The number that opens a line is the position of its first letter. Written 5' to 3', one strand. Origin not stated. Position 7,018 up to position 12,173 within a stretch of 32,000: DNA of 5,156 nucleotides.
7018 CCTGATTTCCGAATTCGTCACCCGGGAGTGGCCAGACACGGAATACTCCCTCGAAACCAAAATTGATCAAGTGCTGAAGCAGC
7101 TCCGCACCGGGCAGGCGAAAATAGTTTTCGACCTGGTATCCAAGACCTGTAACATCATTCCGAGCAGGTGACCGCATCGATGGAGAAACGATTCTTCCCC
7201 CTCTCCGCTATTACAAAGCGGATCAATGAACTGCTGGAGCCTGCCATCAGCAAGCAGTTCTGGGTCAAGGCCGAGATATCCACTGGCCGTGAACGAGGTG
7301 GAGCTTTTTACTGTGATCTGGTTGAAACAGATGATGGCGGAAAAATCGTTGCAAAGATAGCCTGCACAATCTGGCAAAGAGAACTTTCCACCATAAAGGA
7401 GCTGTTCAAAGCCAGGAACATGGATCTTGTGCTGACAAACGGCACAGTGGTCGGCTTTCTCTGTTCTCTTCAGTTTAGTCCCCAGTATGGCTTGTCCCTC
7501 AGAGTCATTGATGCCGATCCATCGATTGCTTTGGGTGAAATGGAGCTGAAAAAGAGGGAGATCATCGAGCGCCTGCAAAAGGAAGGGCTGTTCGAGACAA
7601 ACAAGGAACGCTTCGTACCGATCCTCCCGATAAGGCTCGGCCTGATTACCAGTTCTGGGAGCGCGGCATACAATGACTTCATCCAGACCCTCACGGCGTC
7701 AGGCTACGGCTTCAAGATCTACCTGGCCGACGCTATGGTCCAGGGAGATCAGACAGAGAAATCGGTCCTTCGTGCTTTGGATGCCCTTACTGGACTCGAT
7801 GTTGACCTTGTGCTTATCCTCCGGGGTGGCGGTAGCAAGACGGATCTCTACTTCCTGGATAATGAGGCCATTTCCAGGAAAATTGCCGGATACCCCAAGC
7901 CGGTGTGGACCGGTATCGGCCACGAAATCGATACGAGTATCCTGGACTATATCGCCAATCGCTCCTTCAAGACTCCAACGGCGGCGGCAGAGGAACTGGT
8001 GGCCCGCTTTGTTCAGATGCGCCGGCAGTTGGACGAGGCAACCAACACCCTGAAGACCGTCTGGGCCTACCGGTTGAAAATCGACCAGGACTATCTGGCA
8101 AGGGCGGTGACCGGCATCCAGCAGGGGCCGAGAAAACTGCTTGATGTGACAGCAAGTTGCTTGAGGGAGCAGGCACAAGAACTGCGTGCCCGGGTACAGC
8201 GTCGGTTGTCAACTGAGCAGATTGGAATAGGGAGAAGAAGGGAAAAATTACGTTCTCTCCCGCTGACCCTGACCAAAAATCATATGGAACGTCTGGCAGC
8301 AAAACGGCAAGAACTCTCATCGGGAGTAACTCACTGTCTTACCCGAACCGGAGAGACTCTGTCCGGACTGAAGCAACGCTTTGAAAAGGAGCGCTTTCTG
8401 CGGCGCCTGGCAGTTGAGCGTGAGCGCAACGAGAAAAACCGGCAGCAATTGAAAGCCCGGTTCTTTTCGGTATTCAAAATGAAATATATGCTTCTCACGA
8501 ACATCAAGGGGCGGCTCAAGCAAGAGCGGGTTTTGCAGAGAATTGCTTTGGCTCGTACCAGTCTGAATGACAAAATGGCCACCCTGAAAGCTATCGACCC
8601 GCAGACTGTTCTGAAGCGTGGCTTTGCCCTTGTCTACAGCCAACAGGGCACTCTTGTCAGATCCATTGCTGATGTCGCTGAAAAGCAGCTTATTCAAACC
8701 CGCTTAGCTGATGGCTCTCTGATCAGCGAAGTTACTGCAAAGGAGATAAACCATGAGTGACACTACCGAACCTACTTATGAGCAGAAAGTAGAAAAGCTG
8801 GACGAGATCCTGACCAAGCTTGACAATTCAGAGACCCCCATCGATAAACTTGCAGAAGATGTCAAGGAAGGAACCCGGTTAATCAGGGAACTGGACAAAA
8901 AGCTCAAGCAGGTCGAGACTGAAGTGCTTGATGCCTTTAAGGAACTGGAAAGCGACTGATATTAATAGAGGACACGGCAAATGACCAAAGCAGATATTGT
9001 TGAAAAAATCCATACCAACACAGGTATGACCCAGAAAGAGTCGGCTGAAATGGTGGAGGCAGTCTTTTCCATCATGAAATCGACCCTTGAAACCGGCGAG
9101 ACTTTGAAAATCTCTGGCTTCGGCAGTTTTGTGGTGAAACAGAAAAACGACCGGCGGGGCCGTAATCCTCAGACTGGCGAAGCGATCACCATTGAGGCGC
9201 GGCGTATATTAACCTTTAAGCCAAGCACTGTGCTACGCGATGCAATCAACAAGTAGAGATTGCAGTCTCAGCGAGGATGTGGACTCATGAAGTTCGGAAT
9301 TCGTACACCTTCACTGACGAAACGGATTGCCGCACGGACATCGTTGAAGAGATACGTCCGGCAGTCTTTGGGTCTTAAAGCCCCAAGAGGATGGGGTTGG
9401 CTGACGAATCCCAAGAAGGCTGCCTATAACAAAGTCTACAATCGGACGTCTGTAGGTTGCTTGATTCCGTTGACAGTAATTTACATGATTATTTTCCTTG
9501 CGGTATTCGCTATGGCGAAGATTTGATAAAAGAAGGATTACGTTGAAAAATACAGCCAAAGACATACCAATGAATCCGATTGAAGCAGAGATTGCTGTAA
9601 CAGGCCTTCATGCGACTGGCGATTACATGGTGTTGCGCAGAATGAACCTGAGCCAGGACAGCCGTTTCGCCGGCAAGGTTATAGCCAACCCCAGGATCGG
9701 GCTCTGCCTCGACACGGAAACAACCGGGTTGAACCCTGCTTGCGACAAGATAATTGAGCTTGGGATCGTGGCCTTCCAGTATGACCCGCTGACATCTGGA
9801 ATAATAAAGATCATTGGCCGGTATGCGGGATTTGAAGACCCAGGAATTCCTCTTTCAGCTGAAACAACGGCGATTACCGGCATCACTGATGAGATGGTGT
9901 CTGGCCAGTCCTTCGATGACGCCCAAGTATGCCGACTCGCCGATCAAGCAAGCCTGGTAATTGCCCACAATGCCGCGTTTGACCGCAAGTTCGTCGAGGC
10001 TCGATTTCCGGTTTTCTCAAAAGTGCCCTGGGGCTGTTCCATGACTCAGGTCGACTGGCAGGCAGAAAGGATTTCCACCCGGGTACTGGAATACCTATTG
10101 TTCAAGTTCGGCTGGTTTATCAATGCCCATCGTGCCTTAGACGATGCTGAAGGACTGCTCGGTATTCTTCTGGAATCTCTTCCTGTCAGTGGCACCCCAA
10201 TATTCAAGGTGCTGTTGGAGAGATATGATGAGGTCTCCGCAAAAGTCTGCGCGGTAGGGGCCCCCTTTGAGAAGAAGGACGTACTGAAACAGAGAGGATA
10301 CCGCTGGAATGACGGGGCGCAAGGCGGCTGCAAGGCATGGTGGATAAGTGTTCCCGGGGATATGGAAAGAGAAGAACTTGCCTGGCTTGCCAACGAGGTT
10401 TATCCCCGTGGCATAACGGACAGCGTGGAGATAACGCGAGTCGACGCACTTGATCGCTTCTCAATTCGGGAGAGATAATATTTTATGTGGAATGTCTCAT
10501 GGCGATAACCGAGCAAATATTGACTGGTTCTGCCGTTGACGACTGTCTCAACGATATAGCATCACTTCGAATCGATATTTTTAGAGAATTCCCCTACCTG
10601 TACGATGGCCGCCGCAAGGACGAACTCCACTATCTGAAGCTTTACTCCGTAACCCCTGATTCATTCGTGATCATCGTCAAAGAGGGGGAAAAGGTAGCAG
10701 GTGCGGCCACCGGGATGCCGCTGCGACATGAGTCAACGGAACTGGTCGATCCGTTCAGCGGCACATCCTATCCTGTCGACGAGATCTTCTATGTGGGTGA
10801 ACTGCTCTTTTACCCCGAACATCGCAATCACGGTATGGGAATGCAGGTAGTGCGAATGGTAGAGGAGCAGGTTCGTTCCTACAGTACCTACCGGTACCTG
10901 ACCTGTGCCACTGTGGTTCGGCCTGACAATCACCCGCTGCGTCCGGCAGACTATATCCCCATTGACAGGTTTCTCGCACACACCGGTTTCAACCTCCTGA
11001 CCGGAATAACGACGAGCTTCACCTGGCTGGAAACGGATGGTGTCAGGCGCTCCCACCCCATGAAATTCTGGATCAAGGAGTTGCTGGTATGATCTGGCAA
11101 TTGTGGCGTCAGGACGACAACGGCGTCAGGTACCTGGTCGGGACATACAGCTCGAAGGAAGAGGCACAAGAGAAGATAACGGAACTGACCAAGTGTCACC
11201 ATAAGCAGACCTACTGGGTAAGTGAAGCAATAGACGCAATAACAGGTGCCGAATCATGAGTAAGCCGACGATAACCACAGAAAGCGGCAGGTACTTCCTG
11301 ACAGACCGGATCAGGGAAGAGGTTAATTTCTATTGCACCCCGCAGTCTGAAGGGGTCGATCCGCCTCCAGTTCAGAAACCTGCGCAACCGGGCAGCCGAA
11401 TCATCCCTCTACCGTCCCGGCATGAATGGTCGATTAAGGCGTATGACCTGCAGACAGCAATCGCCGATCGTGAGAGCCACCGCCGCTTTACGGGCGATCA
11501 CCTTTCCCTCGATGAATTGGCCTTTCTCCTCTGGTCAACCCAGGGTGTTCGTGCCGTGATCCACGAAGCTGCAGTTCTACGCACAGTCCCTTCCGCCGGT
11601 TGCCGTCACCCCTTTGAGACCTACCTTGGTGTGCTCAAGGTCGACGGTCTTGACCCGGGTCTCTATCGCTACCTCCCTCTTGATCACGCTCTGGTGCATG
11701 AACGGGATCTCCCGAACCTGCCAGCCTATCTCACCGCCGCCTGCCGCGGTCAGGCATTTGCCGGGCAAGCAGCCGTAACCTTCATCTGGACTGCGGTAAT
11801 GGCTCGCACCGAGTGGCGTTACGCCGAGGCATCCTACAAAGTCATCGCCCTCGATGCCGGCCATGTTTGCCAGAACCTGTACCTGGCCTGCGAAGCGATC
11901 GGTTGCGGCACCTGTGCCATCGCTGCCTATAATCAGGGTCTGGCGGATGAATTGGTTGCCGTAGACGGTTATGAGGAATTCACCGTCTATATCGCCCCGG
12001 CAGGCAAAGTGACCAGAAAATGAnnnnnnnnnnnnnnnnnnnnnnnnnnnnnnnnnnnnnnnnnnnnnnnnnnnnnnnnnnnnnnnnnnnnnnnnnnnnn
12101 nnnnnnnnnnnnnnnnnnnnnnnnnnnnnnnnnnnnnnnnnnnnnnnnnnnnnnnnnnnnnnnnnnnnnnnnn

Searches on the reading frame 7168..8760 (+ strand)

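Call 17: search_protein_families(library=pfam, proteins=[window:7168-8760:+], max_evalue=0.01)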
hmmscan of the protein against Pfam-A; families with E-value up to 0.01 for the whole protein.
window:7168-8760:+ (530 aa): 2 families
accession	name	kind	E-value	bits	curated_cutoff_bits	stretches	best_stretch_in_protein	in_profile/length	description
PF02601.20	Exonuc_VII_L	-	4.6e-70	237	35.9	1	141-519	1-313/315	Exonuclease VII, large subunit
PF13742.12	tRNA_anti_2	-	8.2e-13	48.9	27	1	11-115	2-93/95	OB-fold nucleic acid binding domain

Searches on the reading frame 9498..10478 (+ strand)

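Call 17: search_protein_families(library=pfam, proteins=[window:9498-10478:+], max_evalue=0.01)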
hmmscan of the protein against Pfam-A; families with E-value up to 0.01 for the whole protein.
window:9498-10478:+ (326 aa): 3 families
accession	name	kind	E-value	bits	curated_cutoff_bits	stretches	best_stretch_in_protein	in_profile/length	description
PF00929.31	RNase_T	-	4.1e-15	57.1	24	1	70-221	2-161/164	Exonuclease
PF13482.12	RNase_H_2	-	0.0036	17.7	22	0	69-95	1-27/165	RNase_H superfamily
PF16473.11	Rv2179c-like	-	0.0059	16.8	27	0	69-95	3-28/177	3'-5' exoribonuclease Rv2179c-like domain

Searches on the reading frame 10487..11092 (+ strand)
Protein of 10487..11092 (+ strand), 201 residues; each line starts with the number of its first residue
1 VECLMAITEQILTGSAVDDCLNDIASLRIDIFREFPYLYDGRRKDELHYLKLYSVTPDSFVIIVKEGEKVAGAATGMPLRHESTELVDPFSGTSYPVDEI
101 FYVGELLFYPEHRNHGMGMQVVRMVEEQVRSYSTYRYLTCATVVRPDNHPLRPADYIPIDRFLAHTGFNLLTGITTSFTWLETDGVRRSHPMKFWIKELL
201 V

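Call 17: search_protein_families(library=pfam, proteins=[window:10487-11092:+], max_evalue=0.01)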
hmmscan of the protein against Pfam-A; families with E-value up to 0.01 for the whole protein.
window:10487-11092:+ (201 aa): 1 family
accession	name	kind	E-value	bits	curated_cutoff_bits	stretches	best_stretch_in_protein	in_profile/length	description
PF00583.31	Acetyltransf_1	-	3.5e-06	27.7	20.7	1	35-149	12-105/116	Acetyltransferase (GNAT) family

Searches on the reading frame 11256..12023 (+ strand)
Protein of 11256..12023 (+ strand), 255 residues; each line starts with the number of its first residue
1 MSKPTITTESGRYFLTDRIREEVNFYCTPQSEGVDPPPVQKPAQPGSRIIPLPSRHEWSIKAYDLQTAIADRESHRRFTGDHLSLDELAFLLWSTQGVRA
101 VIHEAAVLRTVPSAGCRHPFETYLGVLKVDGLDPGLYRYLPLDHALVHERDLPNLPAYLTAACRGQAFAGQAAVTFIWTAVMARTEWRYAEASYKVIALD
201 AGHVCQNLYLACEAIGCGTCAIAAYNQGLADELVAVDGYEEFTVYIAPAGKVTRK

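Call 17: search_protein_families(library=pfam, proteins=[window:11256-12023:+], max_evalue=0.01)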
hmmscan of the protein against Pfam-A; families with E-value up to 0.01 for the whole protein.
window:11256-12023:+ (255 aa): 1 family
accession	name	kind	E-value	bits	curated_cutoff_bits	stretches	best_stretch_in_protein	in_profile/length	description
PF00881.29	Nitroreductase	-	1.3e-20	74.7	23.5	1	69-250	1-166/167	Nitroreductase family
